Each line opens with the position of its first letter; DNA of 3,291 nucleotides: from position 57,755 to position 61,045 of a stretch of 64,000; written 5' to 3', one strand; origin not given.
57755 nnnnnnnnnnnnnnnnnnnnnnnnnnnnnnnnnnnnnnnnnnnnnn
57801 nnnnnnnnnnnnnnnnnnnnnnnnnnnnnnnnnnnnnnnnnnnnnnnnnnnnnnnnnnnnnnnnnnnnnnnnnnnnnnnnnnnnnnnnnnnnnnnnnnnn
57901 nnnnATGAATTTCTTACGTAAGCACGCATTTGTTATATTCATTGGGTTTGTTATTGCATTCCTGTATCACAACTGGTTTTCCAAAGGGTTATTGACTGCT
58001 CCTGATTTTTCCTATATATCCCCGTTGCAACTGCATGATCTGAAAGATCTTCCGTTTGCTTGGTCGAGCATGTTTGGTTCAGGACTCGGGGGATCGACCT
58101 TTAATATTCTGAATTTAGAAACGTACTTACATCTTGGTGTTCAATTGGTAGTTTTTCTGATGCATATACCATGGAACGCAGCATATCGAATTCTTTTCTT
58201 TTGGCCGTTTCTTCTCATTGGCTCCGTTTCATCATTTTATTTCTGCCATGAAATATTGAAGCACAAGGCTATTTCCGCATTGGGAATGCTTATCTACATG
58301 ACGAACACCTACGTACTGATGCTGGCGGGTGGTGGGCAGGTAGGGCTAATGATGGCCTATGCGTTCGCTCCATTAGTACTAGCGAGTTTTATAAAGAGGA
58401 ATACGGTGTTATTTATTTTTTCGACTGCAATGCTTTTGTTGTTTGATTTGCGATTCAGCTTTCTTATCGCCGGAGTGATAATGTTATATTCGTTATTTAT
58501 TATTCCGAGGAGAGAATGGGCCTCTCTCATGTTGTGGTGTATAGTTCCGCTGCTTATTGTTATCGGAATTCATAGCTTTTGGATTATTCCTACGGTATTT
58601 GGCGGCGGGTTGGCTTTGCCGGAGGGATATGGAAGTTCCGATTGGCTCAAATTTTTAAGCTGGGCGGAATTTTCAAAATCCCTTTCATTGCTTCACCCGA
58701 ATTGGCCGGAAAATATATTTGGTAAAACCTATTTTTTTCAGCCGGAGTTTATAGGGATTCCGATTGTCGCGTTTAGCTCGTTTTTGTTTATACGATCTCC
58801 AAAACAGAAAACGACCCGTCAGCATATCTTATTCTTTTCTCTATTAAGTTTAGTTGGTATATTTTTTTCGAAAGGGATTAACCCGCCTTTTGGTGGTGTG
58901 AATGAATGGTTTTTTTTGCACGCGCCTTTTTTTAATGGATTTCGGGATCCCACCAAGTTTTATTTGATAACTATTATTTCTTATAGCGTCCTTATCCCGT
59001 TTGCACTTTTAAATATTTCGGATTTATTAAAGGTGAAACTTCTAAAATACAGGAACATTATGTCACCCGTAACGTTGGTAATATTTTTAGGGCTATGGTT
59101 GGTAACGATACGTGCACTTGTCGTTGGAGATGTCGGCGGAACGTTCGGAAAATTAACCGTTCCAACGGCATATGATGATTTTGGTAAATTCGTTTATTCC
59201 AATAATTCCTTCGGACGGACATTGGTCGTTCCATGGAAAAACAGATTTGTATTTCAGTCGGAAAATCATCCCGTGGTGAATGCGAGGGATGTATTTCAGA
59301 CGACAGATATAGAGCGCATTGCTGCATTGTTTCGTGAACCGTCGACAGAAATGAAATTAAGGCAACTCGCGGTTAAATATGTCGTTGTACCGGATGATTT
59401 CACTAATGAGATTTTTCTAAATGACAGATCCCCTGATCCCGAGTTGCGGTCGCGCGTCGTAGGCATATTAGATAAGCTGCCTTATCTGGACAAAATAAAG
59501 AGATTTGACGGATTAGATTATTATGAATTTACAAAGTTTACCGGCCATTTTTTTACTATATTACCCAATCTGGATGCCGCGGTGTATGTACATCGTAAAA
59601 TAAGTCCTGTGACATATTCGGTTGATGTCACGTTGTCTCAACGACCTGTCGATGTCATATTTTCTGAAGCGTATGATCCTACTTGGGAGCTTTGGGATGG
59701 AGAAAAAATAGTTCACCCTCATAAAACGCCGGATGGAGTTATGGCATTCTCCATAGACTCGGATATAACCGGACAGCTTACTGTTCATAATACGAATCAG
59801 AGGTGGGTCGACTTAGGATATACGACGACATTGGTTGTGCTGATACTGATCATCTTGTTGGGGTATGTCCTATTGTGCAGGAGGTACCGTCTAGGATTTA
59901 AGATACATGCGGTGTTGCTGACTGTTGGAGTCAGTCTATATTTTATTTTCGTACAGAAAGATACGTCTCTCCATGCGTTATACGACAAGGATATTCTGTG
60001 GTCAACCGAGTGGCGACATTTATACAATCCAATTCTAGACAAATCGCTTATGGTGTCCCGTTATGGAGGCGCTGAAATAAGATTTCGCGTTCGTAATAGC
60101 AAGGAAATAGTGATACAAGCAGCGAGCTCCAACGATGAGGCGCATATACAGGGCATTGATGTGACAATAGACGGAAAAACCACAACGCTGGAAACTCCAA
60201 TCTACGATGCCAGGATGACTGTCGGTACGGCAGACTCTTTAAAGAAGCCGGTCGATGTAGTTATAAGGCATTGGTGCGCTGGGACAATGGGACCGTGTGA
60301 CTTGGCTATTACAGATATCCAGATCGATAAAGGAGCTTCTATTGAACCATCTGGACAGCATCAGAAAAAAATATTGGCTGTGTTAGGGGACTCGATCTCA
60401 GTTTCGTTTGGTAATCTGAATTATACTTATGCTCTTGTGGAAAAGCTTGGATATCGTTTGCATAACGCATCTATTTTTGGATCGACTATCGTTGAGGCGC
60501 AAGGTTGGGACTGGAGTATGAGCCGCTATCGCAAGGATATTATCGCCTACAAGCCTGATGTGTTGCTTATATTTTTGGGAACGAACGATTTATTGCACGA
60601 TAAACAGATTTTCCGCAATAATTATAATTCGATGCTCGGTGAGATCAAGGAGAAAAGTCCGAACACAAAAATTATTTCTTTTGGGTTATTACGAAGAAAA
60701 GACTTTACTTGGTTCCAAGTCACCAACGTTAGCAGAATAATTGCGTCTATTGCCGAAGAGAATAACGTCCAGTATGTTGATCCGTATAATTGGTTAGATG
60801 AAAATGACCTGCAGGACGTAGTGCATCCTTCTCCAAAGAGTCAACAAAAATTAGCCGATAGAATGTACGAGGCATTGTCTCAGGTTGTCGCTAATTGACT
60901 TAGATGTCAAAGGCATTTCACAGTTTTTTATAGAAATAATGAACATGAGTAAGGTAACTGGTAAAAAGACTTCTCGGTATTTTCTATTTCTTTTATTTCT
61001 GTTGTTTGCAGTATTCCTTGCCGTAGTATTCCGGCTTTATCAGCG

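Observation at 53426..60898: Putative glycan O-acetylation module: giant GT-C-like protein, small TM protein, LbH acetyltransferase, and membrane protein fused to an SGNH hydrolase domain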

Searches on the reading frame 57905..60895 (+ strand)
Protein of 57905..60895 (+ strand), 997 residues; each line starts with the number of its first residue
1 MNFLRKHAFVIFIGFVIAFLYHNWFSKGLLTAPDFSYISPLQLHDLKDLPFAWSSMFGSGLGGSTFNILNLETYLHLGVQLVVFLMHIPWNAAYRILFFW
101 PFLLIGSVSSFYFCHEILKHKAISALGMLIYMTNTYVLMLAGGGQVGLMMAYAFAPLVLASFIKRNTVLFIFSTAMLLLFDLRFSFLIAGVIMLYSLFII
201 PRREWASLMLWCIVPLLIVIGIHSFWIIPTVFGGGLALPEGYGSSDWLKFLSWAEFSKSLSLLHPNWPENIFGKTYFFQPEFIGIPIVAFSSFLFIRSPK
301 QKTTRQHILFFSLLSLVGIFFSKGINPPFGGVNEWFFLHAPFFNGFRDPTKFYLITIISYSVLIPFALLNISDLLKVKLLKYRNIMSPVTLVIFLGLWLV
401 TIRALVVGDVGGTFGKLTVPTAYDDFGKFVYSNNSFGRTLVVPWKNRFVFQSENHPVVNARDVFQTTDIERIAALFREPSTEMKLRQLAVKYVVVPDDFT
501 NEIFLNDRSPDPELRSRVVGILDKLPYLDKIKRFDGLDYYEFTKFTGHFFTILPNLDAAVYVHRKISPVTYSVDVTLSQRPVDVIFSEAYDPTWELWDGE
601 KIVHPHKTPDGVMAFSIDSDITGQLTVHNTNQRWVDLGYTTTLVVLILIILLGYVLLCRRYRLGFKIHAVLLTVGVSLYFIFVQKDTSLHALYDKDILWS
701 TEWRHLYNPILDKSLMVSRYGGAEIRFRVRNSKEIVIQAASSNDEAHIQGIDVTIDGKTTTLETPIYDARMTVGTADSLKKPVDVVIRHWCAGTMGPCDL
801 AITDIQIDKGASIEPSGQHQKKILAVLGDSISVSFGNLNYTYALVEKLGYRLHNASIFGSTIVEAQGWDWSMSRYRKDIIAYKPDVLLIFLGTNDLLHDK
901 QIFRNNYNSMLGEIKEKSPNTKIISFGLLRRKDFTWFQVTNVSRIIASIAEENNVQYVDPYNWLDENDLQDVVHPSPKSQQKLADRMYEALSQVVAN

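Call 3: search_protein_families(library=pfam, proteins=[window:57905-60895:+], max_evalue=0.01)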
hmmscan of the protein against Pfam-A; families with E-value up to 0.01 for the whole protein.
window:57905-60895:+ (997 aa): 3 families
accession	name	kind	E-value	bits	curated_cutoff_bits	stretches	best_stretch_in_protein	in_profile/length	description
PF13472.12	Lipase_GDSL_2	-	2.3e-19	71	32.9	1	826-981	1-177/178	GDSL-like Lipase/Acylhydrolase family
PF00657.28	Lipase_GDSL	-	1.2e-09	39.1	23.6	1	826-986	3-207/208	GDSL-like Lipase/Acylhydrolase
PF04311.20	DUF459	-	0.00017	21.4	27.2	1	825-897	3-73/197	Protein of unknown function (DUF459)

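Call 4: search_protein_families(library=ncbifam, proteins=[window:57905-60895:+], max_evalue=0.01)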
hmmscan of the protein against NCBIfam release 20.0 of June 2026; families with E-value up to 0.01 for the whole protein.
window:57905-60895:+ (997 aa): 2 families
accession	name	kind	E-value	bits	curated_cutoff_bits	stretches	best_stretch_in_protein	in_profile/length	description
NF042968.1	AcxylEst_AxeA1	equivalog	4.1e-07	28.7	700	1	825-985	278-457/459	acetylxylan esterase AxeA1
NF042969.1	AcxyGlmanDactase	equivalog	0.00012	21.1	500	0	878-993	204-319/323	bifunctional acetylxylan esterase/glucomannan deacetylase AxeC2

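Call 6: search_protein_families(library=pfam, proteins=[window:57905-60895:+], max_evalue=10)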
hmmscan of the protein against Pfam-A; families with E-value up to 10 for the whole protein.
window:57905-60895:+ (997 aa): 3 families
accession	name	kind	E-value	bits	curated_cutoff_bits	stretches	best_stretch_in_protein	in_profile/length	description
PF13472.12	Lipase_GDSL_2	-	2.3e-19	71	32.9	1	826-981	1-177/178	GDSL-like Lipase/Acylhydrolase family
PF00657.28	Lipase_GDSL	-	1.2e-09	39.1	23.6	1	826-986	3-207/208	GDSL-like Lipase/Acylhydrolase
PF04311.20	DUF459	-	0.00017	21.4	27.2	1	825-897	3-73/197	Protein of unknown function (DUF459)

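Call 9: find_homologous_proteins(query=window:57905-60895:+)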
Query window:57905-60895:+ (997 aa): 637 proteins with E <= 0.001 among 8000 candidates; the best 120 are listed.
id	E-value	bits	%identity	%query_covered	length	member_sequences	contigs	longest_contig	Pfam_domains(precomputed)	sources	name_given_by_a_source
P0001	0.0e+0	1285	99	57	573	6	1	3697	-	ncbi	ncbi:MAG: hypothetical protein AAB960_00250, partial [Patescibacteria group bacterium]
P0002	0.0e+0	1164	50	100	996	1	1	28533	PF13472.13,PF00657.29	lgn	-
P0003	0.0e+0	1126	50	100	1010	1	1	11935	PF13472.13,PF00657.29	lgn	-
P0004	0.0e+0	1084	48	99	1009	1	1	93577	PF13472.13,PF00657.29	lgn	-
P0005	0.0e+0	1070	49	99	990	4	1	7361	PF04311.21,PF13472.13,PF00657.29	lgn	-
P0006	0.0e+0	1067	49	95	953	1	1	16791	PF04311.21,PF13472.13,PF00657.29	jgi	jgi:lysophospholipase L1-like esterase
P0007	0.0e+0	1040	46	100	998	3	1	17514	PF13472.13,PF00657.29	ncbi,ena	-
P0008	0.0e+0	1037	46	99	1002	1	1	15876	PF13472.13,PF00657.29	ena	-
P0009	0.0e+0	1016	46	100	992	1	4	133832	PF13472.13,PF00657.29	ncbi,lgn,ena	-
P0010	0.0e+0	1015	46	98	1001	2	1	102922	PF13472.13,PF00657.29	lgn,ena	-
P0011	2.9e-296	1004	45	99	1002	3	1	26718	PF13472.13,PF00657.29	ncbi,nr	ncbi:SGNH/GDSL hydrolase family protein [Candidatus Woesebacteria bacterium]|nr:SGNH/GDSL hydrolase 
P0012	1.1e-292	992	46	100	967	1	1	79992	PF13472.13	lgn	-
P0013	1.2e-292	992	45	99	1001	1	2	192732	PF13472.13,PF00657.29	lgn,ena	-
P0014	7.9e-285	966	44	98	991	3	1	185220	PF13472.13,PF00657.29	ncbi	-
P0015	9.3e-285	966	43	98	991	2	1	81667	PF13472.13,PF00657.29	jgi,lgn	-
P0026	3.8e-242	825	41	99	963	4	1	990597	PF13472.13,PF00657.29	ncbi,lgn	ncbi:MAG: SGNH/GDSL hydrolase family protein [Patescibacteria group bacterium]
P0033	3.4e-221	755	38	98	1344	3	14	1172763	PF13472.13,PF00657.29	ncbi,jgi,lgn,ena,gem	-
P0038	2.6e-169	584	32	100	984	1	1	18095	PF13472.13,PF00657.29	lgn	-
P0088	4.5e-103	364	34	64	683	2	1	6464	PF11847.14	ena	-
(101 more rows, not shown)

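Call 13: search_solved_structures(query=A1, max_evalue=1)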
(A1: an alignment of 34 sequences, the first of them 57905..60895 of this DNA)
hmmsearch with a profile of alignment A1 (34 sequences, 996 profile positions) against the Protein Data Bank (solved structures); distinct sequences matched with E-value up to 1: 68 (the best 60 are shown).
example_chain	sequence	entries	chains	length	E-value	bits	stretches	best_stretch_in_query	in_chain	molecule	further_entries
7ddy_D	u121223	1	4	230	1.2e-12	49.9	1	815-961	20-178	G-D-S-L family lipolytic protein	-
3hp4_A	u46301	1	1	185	1.5e-12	49.5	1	819-994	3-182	GDSL-esterase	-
4jgg_A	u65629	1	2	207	3.6e-12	48.2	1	810-994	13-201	Esterase TesA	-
1yzf_A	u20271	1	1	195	2.3e-11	45.6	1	820-978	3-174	lipase/acylhydrolase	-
5tic_A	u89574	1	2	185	2.2e-10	42.3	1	819-994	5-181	Acyl-CoA thioesterase I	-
1ivn_A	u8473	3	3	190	3.1e-10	41.8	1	820-994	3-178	Thioesterase I | Acyl-CoA thioesterase I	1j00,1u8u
6lfc_A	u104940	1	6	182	3.4e-10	41.7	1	819-994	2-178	Acyl-CoA thioesterase I also functions as protease I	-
6lfb_A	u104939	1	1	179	4.3e-10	41.4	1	819-994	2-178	Acyl-CoA thioesterase I also functions as protease I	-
2wao_A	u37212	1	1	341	6.6e-10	40.7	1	854-992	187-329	ENDOGLUCANASE E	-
9hi6_A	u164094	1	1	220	8.3e-10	40.4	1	863-993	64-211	FI6-focused design_04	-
1jrl_A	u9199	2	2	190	9.8e-10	40.2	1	820-994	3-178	Acyl-CoA Thioesterase I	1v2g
5tid_A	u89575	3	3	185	1.4e-09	39.7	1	819-994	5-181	Acyl-CoA thioesterase I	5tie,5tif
4iyj_A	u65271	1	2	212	1.4e-09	39.7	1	866-992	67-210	GDSL-like protein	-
9ge8_T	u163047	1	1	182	2.1e-09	39.1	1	820-994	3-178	Thioesterase 1/protease 1/lysophospholipase L1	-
3p94_A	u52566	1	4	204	3e-09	38.6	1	865-993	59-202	GDSL-like Lipase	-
9otv_A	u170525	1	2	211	4.8e-09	37.9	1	820-994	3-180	Lysophospholipase L1-like esterase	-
2waa_A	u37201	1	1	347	1.5e-08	36.3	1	876-993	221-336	XYLAN ESTERASE, PUTATIVE, AXE2C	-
6njc_A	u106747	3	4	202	9e-08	33.7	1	874-966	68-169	Sialate O-acetylesterase | Lysophospholipase L1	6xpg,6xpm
7pzg_AAA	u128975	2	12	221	1.1e-07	33.3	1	874-966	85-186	Lysophospholipase L1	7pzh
4xvh_A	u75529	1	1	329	5.1e-05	24.5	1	720-835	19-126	Carbohydrate esterase family 2 (CE2)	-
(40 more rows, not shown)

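Call 15: find_encoding_contigs(protein=P0009, flank=10000, max_places=2)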
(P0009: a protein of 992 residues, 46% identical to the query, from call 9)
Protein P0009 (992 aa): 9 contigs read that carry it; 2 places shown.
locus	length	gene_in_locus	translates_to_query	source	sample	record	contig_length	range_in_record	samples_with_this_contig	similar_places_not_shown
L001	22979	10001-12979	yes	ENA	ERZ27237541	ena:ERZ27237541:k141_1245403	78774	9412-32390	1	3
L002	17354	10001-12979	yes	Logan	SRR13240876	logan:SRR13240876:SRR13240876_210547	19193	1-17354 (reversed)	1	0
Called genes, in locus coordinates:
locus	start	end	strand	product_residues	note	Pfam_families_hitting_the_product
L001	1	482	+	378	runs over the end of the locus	PF02350:Epimerase_2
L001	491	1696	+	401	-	PF00534:Glycos_transf_1, PF13692:Glyco_trans_1_4, PF26337:Gtf3_C (weak)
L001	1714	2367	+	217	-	PF13489:Methyltransf_23, PF07021:MetW (weak), PF13847:Methyltransf_31, PF08241:Methyltransf_11, PF08242:Methyltransf_12, PF13649:Methyltransf_25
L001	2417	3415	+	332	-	PF01370:Epimerase, PF16363:GDP_Man_Dehyd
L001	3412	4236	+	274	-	PF01370:Epimerase, PF16363:GDP_Man_Dehyd (faint)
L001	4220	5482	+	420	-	PF00534:Glycos_transf_1, PF13692:Glyco_trans_1_4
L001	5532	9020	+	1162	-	-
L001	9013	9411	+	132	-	-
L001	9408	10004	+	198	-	PF25084:LbH_EIF2B (faint), PF00132:Hexapep, PF14602:Hexapep_2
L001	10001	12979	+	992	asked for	PF00657:Lipase_GDSL, PF13472:Lipase_GDSL_2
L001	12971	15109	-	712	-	-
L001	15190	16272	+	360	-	PF01266:DAO, PF07992:Pyr_redox_2 (faint)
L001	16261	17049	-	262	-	PF00535:Glycos_transf_2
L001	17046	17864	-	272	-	PF01261:AP_endonuc_2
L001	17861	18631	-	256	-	-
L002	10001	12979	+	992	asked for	PF00657:Lipase_GDSL, PF13472:Lipase_GDSL_2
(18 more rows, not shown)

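Call 16: find_encoding_contigs(protein=P0033, flank=10000, max_places=1)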
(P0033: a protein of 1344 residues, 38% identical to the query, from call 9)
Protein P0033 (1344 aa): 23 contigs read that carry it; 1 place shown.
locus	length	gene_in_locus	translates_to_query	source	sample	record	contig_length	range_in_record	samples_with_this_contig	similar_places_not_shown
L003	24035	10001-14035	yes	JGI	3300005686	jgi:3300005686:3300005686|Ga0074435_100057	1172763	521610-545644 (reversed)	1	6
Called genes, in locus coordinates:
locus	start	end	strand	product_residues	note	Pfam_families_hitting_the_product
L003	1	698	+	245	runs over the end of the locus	PF01209:Ubie_methyltran (faint), PF02353:CMAS (weak), PF13489:Methyltransf_23, PF13649:Methyltransf_25, PF13847:Methyltransf_31, PF08241:Methyltransf_11, PF08242:Methyltransf_12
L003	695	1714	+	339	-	PF00535:Glycos_transf_2, PF13641:Glyco_tranf_2_3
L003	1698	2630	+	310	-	PF01073:3Beta_HSD, PF01370:Epimerase, PF04321:RmlD_sub_bind, PF16363:GDP_Man_Dehyd, PF07993:NAD_binding_4 (faint), PF02719:Polysacc_synt_2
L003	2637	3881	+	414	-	PF00534:Glycos_transf_1, PF13692:Glyco_trans_1_4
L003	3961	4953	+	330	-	PF01073:3Beta_HSD (weak), PF01370:Epimerase, PF16363:GDP_Man_Dehyd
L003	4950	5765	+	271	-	PF01370:Epimerase, PF16363:GDP_Man_Dehyd (faint)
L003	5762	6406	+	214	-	PF13489:Methyltransf_23 (weak), PF13847:Methyltransf_31 (weak), PF08241:Methyltransf_11, PF13649:Methyltransf_25 (weak)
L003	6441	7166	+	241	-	PF08241:Methyltransf_11, PF13649:Methyltransf_25 (weak)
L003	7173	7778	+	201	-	PF25087:GMPPB_C (faint), PF25084:LbH_EIF2B (faint), PF00132:Hexapep, PF14602:Hexapep_2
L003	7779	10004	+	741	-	-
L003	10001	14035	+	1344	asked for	PF00657:Lipase_GDSL, PF13472:Lipase_GDSL_2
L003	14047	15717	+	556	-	-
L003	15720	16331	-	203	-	PF01209:Ubie_methyltran, PF08003:Methyltransf_9 (weak), PF05148:Methyltransf_8 (faint), PF13489:Methyltransf_23, PF13847:Methyltransf_31, PF08241:Methyltransf_11, PF08242:Methyltransf_12, PF13649:Methyltransf_25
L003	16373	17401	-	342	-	PF13641:Glyco_tranf_2_3, PF00535:Glycos_transf_2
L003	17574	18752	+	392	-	PF00534:Glycos_transf_1, PF13692:Glyco_trans_1_4, PF26337:Gtf3_C (weak)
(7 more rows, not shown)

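Call 17: find_encoding_contigs(protein=P0026, flank=10000, max_places=1)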
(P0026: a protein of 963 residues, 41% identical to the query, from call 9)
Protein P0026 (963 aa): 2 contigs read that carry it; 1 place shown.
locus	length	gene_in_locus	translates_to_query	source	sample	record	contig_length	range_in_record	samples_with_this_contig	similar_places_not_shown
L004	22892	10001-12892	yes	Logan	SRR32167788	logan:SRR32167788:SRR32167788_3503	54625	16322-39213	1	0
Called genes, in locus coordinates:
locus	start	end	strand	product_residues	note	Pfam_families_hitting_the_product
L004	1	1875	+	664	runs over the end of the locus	-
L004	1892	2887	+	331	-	PF01370:Epimerase, PF16363:GDP_Man_Dehyd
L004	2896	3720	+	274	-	PF01370:Epimerase, PF16363:GDP_Man_Dehyd (faint)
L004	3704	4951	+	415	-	PF00534:Glycos_transf_1, PF13692:Glyco_trans_1_4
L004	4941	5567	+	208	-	PF02353:CMAS (weak), PF13489:Methyltransf_23 (weak), PF13847:Methyltransf_31 (weak), PF08241:Methyltransf_11, PF13649:Methyltransf_25 (weak)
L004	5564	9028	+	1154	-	-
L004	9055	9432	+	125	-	-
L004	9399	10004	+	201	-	PF00132:Hexapep, PF14602:Hexapep_2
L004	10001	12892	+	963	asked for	PF00657:Lipase_GDSL, PF13472:Lipase_GDSL_2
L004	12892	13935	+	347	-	PF00657:Lipase_GDSL, PF13472:Lipase_GDSL_2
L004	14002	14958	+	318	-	PF01073:3Beta_HSD, PF01370:Epimerase, PF02719:Polysacc_synt_2 (faint), PF04321:RmlD_sub_bind, PF16363:GDP_Man_Dehyd, PF07993:NAD_binding_4 (weak)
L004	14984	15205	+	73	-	-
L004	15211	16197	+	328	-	PF01073:3Beta_HSD, PF01370:Epimerase, PF02719:Polysacc_synt_2, PF04321:RmlD_sub_bind, PF08659:KR (faint), PF13460:NAD_binding_10 (weak), PF16363:GDP_Man_Dehyd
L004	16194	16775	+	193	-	PF13439:Glyco_transf_4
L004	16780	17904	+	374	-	PF13439:Glyco_transf_4, PF13579:Glyco_trans_4_4 (weak), PF20706:GT4-conflict, PF00534:Glycos_transf_1, PF13692:Glyco_trans_1_4, PF13524:Glyco_trans_1_2 (faint)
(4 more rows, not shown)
